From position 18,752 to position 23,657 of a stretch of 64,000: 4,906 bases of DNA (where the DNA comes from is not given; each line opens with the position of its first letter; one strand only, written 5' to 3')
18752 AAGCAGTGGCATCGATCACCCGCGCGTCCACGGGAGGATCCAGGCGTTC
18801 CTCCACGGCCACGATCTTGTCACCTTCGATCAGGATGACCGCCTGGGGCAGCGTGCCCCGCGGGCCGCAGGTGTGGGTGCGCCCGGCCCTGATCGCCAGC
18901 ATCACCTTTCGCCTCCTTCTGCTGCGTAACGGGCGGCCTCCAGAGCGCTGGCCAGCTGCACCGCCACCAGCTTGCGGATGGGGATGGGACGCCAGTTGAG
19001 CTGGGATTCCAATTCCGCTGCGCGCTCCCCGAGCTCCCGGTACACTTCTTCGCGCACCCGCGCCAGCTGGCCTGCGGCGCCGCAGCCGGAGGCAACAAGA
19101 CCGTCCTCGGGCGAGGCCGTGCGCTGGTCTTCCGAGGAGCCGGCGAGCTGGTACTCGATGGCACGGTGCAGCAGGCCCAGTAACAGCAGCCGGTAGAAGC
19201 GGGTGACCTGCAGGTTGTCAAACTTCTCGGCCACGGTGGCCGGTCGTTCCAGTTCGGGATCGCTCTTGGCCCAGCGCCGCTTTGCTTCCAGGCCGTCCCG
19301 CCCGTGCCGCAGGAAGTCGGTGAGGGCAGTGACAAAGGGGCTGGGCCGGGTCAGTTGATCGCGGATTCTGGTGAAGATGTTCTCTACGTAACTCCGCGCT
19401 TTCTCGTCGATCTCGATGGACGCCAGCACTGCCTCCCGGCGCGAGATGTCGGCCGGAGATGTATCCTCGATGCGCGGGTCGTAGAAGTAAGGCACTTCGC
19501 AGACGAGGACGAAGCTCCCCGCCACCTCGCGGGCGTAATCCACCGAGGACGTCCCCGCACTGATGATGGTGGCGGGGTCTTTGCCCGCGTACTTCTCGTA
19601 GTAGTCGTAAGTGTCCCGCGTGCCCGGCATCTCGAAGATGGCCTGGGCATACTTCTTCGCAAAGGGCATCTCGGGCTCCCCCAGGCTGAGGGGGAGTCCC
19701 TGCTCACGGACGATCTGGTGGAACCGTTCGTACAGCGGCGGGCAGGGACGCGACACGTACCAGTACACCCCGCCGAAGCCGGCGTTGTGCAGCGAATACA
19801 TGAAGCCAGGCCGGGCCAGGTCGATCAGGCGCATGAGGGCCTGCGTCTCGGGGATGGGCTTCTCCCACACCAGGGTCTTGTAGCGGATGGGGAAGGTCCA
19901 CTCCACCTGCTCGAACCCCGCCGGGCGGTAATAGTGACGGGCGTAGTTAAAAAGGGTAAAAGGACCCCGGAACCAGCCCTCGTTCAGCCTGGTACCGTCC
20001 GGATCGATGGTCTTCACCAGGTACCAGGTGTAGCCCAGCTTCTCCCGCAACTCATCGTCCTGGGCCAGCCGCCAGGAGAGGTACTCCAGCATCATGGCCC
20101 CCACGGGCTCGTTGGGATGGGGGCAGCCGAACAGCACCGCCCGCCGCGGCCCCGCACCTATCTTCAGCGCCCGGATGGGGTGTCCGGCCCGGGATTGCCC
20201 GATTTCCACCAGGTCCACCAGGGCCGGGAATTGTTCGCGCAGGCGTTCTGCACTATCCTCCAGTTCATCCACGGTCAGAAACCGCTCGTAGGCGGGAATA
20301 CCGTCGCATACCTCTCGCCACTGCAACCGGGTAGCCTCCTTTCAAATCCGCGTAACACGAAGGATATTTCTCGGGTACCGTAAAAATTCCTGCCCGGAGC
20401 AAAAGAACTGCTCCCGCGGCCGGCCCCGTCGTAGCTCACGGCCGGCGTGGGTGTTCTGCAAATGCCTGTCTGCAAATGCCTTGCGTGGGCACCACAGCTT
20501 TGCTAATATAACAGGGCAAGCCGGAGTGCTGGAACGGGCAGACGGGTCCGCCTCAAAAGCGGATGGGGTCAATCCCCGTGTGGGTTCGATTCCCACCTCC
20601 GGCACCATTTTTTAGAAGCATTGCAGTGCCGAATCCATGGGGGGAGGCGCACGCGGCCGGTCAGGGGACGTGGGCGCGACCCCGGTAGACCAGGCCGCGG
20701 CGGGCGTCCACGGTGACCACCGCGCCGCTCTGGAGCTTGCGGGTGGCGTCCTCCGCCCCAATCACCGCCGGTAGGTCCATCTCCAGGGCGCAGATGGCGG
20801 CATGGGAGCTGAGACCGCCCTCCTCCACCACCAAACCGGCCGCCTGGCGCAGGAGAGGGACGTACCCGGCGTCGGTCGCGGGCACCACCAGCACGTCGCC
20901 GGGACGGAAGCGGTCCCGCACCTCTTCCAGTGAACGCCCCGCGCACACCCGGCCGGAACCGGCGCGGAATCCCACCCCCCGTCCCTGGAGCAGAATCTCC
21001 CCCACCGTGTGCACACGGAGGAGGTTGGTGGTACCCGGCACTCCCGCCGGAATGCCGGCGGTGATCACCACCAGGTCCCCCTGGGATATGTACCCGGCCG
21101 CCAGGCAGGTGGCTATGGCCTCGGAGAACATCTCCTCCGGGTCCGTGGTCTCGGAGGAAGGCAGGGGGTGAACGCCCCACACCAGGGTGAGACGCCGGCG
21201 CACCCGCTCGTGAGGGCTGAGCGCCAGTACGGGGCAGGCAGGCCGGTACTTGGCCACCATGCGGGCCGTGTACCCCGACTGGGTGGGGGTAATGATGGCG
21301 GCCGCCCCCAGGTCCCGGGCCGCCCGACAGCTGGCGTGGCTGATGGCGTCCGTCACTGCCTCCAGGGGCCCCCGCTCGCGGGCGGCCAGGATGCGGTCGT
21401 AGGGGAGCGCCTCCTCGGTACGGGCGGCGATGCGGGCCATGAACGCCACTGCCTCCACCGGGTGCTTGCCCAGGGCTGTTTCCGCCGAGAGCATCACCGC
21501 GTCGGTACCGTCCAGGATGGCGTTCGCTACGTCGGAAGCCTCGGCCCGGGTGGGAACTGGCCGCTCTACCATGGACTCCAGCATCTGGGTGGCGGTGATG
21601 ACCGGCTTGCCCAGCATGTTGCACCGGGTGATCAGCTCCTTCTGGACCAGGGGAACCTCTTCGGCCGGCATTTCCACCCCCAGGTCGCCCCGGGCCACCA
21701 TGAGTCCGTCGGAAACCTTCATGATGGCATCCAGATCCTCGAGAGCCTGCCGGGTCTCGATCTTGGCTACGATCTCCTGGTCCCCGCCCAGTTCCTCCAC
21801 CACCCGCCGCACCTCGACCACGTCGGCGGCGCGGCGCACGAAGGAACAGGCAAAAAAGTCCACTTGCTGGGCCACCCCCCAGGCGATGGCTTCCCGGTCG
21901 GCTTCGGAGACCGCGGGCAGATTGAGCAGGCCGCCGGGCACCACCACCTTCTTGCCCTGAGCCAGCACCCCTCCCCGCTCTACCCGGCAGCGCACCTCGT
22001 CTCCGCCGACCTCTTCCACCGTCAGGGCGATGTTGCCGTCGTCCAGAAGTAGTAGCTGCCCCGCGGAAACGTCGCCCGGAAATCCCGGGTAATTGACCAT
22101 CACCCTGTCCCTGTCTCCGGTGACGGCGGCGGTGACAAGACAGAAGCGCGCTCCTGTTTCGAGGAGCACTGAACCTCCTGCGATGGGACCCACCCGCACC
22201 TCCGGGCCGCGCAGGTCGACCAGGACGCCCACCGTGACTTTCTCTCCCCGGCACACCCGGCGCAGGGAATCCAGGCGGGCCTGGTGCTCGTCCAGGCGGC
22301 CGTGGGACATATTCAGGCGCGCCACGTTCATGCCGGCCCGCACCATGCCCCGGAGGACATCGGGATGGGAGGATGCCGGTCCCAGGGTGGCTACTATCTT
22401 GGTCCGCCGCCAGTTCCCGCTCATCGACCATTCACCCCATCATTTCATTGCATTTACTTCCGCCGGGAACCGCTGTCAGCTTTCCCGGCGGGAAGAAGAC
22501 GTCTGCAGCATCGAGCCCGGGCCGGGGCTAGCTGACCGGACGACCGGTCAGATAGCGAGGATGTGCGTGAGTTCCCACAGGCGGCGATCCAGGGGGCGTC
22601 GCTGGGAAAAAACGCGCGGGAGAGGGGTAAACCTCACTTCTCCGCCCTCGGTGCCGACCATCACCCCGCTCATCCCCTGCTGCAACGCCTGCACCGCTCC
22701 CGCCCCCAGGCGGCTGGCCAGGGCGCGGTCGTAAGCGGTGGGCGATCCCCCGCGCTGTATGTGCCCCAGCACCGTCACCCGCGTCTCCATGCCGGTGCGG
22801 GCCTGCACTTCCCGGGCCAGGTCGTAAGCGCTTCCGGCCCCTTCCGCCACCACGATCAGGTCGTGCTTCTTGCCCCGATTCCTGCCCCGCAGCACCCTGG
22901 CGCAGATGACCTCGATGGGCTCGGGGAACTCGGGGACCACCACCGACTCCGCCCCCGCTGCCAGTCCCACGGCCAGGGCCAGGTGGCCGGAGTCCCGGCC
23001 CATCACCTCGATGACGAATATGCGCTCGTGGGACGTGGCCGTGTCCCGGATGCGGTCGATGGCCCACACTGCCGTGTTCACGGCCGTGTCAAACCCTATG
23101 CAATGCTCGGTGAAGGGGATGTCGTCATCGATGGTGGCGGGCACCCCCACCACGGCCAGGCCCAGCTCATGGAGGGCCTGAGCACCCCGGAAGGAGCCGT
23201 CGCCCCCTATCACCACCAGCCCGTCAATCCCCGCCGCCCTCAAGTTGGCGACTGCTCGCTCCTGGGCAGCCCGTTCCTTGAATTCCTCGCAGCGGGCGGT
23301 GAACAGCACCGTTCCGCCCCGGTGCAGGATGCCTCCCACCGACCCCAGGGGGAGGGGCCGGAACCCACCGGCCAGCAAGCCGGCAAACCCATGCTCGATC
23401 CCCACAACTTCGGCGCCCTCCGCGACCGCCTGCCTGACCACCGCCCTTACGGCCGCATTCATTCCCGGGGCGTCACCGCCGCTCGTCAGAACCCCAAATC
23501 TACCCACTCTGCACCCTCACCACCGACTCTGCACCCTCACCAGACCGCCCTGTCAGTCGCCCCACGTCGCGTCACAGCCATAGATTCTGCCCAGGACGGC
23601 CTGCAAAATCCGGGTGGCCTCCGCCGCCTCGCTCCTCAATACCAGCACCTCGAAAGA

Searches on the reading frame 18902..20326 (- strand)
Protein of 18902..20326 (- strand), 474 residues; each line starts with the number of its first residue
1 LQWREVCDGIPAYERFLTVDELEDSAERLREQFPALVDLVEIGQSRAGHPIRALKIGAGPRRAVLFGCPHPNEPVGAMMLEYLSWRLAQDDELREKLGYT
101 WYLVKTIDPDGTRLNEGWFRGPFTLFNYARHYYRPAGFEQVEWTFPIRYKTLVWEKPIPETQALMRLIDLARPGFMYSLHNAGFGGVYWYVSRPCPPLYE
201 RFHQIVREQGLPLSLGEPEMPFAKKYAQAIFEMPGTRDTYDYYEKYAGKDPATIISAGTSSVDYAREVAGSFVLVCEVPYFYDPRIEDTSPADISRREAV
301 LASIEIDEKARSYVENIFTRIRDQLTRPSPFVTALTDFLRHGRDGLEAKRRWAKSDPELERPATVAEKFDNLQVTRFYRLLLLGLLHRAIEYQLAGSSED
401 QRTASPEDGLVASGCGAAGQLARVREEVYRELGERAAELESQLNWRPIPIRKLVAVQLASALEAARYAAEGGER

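Call 65: search_protein_families(library=pfam, proteins=[window:18902-20326:-], max_evalue=0.00001)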
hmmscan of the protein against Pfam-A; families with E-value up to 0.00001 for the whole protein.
window:18902-20326:- (474 aa): 1 family
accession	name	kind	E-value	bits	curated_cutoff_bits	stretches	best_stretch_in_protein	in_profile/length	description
PF00246.29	Peptidase_M14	-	7.9e-12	45.8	21.6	1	24-277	3-260/286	Zinc carboxypeptidase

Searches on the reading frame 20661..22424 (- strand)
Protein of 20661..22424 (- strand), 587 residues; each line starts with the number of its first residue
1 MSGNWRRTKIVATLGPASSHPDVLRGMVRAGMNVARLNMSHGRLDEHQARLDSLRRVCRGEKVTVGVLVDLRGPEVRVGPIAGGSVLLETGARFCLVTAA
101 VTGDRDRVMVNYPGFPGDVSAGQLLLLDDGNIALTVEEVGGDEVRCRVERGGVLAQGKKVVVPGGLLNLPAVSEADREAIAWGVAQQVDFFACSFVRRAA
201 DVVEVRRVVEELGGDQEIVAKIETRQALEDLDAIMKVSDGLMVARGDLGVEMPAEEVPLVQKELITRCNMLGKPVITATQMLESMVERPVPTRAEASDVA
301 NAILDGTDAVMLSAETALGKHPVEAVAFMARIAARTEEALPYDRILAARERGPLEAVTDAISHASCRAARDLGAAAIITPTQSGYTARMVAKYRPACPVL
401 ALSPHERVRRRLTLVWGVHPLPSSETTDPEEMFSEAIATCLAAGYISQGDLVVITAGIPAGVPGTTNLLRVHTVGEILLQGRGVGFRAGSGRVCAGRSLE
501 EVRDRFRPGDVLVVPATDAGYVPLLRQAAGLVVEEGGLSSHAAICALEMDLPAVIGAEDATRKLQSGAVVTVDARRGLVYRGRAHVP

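Call 65: search_protein_families(library=pfam, proteins=[window:20661-22424:-], max_evalue=0.00001)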
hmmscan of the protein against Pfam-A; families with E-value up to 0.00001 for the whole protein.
window:20661-22424:- (587 aa): 3 families
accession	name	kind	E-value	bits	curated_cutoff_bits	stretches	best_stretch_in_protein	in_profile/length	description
PF00224.27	PK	-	5.3e-120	400.9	30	1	6-326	2-328/328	Pyruvate kinase, barrel domain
PF02887.21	PK_C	-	2.1e-43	147.5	28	1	359-472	1-114/114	Pyruvate kinase, alpha/beta domain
PF00391.29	PEP-utilizers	-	4.9e-23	81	23.1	1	506-577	1-72/72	PEP-utilising enzyme, mobile domain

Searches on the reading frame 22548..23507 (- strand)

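Call 66: search_protein_families(library=pfam, proteins=[window:22548-23507:-], max_evalue=0.00001)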
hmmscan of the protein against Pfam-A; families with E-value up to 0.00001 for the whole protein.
window:22548-23507:- (319 aa): 1 family
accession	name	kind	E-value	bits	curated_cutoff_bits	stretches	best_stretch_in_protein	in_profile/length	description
PF00365.25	PFK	-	5.7e-110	367.5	30.9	1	3-275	1-277/277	Phosphofructokinase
